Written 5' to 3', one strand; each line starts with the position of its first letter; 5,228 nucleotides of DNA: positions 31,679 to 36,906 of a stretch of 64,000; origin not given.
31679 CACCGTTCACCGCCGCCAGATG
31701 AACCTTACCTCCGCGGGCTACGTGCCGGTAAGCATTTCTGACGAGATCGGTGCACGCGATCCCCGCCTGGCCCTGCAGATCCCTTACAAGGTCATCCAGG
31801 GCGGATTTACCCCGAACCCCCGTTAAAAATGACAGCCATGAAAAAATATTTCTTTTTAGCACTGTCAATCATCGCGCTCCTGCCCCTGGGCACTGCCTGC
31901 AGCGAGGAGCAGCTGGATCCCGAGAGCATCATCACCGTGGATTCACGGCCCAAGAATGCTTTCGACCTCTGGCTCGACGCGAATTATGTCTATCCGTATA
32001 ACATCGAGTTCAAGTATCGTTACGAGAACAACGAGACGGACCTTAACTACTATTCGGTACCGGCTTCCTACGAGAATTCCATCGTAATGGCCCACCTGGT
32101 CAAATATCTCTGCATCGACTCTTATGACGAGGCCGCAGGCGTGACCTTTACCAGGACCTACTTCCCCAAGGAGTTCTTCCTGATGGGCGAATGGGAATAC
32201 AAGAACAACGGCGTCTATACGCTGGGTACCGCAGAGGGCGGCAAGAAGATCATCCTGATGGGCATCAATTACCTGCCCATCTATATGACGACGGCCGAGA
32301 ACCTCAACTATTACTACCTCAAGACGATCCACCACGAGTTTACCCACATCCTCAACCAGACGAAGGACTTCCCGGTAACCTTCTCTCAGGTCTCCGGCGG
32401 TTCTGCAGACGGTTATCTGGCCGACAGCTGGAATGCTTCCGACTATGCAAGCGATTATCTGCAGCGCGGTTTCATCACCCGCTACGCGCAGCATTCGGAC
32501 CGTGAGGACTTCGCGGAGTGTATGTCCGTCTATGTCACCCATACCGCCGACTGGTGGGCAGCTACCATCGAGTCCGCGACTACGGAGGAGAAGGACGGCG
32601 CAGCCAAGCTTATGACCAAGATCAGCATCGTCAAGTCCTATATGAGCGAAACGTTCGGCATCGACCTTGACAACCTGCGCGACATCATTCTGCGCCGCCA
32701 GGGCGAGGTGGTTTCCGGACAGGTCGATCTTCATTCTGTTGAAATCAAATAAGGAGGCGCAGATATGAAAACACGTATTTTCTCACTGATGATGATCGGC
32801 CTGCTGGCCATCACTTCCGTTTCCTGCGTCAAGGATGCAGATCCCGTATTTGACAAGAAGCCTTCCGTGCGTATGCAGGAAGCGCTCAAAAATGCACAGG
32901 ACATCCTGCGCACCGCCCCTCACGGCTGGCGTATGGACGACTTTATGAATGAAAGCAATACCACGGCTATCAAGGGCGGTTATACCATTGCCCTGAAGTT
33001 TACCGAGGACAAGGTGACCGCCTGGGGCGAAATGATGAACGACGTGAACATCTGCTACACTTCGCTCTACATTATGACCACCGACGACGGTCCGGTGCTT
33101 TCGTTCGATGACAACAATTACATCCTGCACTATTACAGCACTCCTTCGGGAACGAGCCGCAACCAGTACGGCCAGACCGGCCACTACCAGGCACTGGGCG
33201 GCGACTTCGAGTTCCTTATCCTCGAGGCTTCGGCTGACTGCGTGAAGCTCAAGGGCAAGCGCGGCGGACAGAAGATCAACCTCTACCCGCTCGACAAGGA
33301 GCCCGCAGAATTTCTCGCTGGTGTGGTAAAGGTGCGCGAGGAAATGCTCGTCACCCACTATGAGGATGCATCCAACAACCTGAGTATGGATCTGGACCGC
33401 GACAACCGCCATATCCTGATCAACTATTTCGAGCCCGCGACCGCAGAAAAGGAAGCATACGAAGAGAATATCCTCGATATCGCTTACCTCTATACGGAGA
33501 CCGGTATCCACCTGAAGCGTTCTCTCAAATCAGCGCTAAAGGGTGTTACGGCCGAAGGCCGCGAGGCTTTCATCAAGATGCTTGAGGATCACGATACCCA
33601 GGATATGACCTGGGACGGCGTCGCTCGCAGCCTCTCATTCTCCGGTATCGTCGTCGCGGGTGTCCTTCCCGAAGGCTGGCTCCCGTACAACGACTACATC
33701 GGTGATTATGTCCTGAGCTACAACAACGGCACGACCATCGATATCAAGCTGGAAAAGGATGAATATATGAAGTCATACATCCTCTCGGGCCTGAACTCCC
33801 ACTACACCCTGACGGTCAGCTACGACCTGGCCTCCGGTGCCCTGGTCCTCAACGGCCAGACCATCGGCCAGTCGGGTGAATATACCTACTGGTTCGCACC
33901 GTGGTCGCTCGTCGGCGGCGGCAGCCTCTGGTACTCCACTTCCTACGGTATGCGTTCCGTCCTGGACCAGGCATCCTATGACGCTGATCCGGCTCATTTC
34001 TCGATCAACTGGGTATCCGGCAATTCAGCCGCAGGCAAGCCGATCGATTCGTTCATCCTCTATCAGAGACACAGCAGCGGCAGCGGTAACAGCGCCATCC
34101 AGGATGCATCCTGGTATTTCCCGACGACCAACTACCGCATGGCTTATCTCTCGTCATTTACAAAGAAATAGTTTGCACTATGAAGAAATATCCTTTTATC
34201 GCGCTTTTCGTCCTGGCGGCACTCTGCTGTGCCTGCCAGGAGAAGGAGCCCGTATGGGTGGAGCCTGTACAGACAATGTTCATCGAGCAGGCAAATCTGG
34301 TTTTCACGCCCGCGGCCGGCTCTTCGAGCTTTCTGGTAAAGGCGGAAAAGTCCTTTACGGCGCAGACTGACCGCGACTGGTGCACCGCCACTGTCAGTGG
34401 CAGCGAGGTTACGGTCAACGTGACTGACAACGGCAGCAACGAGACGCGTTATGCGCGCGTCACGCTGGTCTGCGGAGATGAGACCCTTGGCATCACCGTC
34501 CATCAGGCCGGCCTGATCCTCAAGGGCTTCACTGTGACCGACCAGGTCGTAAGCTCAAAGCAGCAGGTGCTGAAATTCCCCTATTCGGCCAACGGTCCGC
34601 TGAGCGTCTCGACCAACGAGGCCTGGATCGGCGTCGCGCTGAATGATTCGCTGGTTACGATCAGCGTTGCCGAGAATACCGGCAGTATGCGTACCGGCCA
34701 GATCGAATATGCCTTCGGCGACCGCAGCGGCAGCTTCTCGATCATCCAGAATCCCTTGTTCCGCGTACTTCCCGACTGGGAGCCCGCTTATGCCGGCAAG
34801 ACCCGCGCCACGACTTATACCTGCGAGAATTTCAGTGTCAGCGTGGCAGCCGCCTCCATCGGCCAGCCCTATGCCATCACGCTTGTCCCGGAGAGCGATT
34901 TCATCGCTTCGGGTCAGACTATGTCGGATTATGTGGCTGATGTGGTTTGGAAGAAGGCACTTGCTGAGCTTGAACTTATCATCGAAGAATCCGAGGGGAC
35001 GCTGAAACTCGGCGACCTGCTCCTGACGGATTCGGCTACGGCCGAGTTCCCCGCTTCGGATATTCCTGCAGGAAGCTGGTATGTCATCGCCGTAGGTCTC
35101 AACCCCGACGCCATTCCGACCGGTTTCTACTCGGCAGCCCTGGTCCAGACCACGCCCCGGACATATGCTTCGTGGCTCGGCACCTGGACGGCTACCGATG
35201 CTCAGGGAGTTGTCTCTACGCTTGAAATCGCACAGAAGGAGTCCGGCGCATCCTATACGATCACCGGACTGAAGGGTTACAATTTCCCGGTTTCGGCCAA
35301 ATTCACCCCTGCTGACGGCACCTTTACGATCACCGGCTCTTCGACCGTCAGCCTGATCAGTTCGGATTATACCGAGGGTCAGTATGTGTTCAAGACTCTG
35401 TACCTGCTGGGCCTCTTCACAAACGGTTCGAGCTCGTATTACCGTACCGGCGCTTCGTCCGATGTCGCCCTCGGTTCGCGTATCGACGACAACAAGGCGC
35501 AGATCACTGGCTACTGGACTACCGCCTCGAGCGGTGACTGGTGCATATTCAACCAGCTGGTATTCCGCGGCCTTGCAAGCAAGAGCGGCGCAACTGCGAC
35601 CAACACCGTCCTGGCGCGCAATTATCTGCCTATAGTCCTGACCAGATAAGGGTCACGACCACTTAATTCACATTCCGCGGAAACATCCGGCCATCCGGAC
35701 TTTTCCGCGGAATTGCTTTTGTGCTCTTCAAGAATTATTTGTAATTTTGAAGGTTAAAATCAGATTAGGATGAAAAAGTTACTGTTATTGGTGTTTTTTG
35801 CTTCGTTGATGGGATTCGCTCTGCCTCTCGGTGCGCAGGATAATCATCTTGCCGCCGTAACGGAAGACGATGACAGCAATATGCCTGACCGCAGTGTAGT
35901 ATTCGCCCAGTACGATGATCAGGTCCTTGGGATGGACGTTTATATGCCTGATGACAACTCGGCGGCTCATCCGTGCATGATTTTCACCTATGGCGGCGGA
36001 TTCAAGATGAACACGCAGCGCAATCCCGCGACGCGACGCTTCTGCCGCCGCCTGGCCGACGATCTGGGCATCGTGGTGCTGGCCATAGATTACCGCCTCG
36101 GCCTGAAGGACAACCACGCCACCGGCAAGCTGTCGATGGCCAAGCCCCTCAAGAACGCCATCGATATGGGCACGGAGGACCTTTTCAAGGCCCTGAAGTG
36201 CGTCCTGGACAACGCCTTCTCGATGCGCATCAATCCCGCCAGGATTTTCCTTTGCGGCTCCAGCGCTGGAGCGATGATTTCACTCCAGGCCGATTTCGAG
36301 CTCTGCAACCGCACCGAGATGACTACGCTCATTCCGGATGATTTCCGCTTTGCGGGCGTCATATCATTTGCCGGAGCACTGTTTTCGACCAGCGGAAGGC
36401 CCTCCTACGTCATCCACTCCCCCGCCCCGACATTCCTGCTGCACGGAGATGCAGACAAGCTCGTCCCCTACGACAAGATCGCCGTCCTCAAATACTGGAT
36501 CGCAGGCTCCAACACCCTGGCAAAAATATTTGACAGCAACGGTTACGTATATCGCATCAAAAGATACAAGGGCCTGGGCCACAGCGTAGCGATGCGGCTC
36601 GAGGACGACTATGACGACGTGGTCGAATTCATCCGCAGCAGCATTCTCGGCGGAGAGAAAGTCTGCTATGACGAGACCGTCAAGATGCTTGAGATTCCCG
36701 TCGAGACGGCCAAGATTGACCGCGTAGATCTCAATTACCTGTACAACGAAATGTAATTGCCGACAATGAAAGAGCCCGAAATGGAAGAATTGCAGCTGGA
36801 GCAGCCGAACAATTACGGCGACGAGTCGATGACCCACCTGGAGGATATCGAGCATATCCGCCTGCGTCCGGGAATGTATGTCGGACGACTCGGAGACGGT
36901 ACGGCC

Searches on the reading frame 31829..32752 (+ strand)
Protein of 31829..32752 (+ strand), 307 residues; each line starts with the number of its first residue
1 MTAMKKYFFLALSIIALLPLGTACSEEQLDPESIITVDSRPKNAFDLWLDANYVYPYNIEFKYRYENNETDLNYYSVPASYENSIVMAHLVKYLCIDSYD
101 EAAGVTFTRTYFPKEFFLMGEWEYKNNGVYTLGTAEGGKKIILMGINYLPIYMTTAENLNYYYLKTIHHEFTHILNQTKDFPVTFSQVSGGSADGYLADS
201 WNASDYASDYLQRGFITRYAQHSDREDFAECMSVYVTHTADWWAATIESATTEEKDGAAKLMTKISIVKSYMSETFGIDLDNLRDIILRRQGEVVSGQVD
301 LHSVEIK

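Call 46: search_protein_families(library=pfam, proteins=[window:31829-32752:+])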
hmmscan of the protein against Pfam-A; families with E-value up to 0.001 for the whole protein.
window:31829-32752:+ (307 aa): 1 family
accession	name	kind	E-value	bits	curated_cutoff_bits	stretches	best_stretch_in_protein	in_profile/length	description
PF15890.11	Peptidase_Mx1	-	1.7e-78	263.7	25.6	1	41-281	4-240/240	Putative zinc-binding metallo-peptidase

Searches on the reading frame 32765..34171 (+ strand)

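Call 46: search_protein_families(library=pfam, proteins=[window:32765-34171:+])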
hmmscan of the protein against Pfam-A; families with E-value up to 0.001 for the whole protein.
window:32765-34171:+ (468 aa): 2 families
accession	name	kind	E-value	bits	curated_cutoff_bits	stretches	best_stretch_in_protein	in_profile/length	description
PF14135.11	DUF4302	-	4e-45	155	27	1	26-256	2-229/241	Domain of unknown function (DUF4302)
PF16377.10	DUF4987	-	4.1e-13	50.1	28.7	1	295-433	8-153/154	Domain of unknown function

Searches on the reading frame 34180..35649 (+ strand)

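Call 46: search_protein_families(library=pfam, proteins=[window:34180-35649:+])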
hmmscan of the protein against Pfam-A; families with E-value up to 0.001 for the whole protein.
window:34180-35649:+ (489 aa): 2 families
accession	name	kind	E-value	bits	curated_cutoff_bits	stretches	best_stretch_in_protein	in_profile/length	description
PF13004.13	BACON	-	1.2e-15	57.6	25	2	60-110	4-61/61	Putative binding domain, N-terminal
PF19190.6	BACON_2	-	1.7e-06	28.3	25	1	33-111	2-93/94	Viral BACON domain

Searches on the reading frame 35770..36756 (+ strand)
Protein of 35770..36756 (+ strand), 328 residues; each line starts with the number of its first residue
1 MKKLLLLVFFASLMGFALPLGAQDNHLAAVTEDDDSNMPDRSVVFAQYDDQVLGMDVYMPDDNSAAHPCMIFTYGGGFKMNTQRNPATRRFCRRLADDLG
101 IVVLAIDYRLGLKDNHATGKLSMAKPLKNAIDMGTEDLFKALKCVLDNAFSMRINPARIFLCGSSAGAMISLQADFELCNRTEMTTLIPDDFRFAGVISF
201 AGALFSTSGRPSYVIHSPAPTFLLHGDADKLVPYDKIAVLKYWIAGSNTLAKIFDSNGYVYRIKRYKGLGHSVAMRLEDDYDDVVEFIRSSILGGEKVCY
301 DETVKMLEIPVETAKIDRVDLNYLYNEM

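Call 46: search_protein_families(library=pfam, proteins=[window:35770-36756:+])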
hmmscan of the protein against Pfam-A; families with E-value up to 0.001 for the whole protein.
window:35770-36756:+ (328 aa): 4 families
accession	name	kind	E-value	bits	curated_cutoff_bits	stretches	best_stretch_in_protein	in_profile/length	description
PF20434.5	BD-FAE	-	1.9e-16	60.7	26.8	1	55-173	1-105/215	BD-FAE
PF07859.19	Abhydrolase_3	-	4.2e-14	53.2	25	2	132-182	46-96/210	alpha/beta hydrolase fold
PF00135.34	COesterase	-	9.3e-13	48.4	27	1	44-170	80-196/515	Carboxylesterase family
PF02230.22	Abhydrolase_2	-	2.5e-08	34.5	23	1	131-273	79-201/217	Phospholipase/Carboxylesterase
